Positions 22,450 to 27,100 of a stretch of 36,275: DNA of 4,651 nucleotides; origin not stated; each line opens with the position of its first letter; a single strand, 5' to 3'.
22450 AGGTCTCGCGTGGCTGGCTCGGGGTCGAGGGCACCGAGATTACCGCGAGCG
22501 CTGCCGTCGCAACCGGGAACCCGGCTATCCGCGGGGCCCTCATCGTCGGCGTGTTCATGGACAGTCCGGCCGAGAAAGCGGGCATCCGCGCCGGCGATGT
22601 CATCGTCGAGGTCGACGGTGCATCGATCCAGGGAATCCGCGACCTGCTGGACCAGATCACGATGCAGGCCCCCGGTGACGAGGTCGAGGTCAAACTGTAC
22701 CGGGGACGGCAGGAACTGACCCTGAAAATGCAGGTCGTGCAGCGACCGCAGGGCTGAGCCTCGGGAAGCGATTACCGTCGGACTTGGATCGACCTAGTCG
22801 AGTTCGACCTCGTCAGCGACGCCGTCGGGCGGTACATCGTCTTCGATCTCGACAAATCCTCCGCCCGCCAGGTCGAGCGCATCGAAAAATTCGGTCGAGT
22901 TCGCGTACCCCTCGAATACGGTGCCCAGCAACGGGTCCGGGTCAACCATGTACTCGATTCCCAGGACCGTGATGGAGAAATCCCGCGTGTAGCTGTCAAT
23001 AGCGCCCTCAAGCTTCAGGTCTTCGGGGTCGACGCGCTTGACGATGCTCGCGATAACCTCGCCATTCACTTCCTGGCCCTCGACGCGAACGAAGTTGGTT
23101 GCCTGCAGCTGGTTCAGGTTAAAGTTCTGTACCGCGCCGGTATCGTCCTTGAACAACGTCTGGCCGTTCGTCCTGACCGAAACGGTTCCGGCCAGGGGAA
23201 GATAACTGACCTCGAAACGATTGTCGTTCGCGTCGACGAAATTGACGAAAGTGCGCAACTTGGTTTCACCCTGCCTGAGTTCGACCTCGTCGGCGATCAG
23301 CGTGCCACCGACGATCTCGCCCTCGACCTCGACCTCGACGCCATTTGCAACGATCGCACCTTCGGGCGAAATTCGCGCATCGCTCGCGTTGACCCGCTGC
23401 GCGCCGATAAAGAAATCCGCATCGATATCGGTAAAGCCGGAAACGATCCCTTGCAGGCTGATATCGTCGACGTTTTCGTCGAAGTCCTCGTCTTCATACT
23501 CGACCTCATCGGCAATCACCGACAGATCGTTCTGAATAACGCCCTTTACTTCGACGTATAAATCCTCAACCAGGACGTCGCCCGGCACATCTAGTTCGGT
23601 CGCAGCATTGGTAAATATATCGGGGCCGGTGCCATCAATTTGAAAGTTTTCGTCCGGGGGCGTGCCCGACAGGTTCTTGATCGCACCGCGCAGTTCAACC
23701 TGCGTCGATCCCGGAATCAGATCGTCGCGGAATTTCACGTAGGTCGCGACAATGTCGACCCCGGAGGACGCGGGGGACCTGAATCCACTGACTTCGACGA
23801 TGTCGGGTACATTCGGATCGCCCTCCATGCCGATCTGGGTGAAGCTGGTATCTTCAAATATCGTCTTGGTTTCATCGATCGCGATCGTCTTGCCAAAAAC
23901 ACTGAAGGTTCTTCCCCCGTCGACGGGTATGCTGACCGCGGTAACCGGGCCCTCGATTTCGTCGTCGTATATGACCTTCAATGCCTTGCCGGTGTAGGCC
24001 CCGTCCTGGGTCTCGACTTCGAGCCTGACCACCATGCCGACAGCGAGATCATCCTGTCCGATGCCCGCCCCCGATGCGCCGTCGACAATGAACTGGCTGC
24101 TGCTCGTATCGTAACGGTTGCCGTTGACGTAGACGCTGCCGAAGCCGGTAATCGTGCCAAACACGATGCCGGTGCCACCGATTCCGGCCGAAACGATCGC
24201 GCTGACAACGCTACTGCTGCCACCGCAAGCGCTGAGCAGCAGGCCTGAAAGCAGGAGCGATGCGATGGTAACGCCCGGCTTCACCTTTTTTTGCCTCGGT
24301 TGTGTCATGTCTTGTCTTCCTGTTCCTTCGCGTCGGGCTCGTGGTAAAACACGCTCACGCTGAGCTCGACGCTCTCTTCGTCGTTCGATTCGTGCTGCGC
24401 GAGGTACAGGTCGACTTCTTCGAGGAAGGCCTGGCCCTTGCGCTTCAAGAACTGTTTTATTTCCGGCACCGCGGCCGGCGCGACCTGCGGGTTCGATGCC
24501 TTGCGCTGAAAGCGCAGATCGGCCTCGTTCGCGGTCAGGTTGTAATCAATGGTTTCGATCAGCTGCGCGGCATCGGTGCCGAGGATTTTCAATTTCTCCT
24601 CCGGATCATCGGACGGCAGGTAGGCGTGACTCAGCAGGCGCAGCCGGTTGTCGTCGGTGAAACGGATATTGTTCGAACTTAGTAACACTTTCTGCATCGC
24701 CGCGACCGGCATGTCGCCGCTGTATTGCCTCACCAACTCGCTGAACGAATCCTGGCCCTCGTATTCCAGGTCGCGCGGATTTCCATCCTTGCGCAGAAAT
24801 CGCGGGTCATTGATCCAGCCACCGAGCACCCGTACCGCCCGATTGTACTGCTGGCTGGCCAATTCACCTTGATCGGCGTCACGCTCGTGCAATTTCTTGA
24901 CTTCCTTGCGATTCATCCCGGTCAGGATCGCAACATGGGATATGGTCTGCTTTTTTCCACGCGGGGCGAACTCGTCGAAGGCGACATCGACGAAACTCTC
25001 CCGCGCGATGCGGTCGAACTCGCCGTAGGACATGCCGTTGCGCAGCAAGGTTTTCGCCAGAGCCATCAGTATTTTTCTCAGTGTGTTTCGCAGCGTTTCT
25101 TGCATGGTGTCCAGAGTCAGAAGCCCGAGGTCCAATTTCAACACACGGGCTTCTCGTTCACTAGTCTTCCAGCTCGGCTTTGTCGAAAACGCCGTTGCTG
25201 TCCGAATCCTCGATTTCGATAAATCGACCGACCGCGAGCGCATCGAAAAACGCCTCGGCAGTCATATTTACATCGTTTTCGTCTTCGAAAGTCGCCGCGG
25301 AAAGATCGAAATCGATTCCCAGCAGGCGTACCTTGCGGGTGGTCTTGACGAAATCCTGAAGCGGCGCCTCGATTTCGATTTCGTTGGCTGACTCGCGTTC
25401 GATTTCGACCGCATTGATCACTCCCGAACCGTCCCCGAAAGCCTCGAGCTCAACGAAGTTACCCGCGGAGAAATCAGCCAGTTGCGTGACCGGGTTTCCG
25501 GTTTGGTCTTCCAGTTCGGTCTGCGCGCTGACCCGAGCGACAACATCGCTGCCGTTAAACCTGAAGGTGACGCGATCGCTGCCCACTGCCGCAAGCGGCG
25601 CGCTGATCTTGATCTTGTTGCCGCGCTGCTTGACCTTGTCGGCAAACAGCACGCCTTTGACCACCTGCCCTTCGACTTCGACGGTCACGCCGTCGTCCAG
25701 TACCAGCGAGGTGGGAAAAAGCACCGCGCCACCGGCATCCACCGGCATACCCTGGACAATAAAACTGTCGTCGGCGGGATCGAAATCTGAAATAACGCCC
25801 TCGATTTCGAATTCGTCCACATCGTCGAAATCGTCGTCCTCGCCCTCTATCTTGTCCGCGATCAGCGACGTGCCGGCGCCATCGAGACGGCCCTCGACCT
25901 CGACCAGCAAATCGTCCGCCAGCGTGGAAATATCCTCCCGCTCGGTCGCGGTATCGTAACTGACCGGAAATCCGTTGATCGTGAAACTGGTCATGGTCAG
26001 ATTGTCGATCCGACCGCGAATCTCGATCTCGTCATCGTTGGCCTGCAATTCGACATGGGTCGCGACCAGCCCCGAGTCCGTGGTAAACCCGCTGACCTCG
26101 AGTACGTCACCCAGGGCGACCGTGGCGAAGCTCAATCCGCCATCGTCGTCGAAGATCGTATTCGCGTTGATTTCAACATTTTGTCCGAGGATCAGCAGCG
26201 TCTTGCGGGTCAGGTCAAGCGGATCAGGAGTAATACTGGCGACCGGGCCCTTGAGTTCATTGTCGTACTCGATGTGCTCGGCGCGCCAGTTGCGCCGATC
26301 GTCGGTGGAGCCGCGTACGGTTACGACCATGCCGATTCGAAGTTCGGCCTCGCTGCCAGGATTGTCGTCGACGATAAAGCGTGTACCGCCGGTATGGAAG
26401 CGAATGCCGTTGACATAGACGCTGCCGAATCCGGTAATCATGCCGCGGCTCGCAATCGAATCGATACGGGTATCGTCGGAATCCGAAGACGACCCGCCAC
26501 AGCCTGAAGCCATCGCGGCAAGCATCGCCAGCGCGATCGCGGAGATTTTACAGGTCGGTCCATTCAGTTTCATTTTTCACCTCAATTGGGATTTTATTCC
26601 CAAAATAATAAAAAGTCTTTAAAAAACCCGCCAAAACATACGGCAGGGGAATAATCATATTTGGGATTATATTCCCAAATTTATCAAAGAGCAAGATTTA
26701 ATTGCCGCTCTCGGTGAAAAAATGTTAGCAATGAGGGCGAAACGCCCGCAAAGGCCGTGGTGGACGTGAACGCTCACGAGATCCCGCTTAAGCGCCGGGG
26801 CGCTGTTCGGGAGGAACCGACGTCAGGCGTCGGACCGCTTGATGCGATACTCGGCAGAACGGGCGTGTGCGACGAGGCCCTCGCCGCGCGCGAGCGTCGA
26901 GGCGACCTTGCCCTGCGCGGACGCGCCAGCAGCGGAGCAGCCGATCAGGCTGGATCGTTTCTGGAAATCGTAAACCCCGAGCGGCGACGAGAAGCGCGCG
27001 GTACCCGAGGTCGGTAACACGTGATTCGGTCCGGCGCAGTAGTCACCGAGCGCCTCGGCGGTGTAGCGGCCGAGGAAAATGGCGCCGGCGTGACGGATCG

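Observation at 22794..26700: Uncharacterised three-gene operon: two paralogous acidic lipoproteins bracketing a cytoplasmic HTH protein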

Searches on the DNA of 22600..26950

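Call 74: search_rna_families(source=window, start=22600, end=26950, threshold=evalue, max_evalue=1)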
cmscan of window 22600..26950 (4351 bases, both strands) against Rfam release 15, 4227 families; matches with E-value up to 1: 1.
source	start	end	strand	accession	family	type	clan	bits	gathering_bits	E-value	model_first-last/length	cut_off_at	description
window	26620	26683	-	RF04315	manA-II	Cis-reg;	-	30.6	100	0.022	1-147/147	no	manA_II ncRNA motif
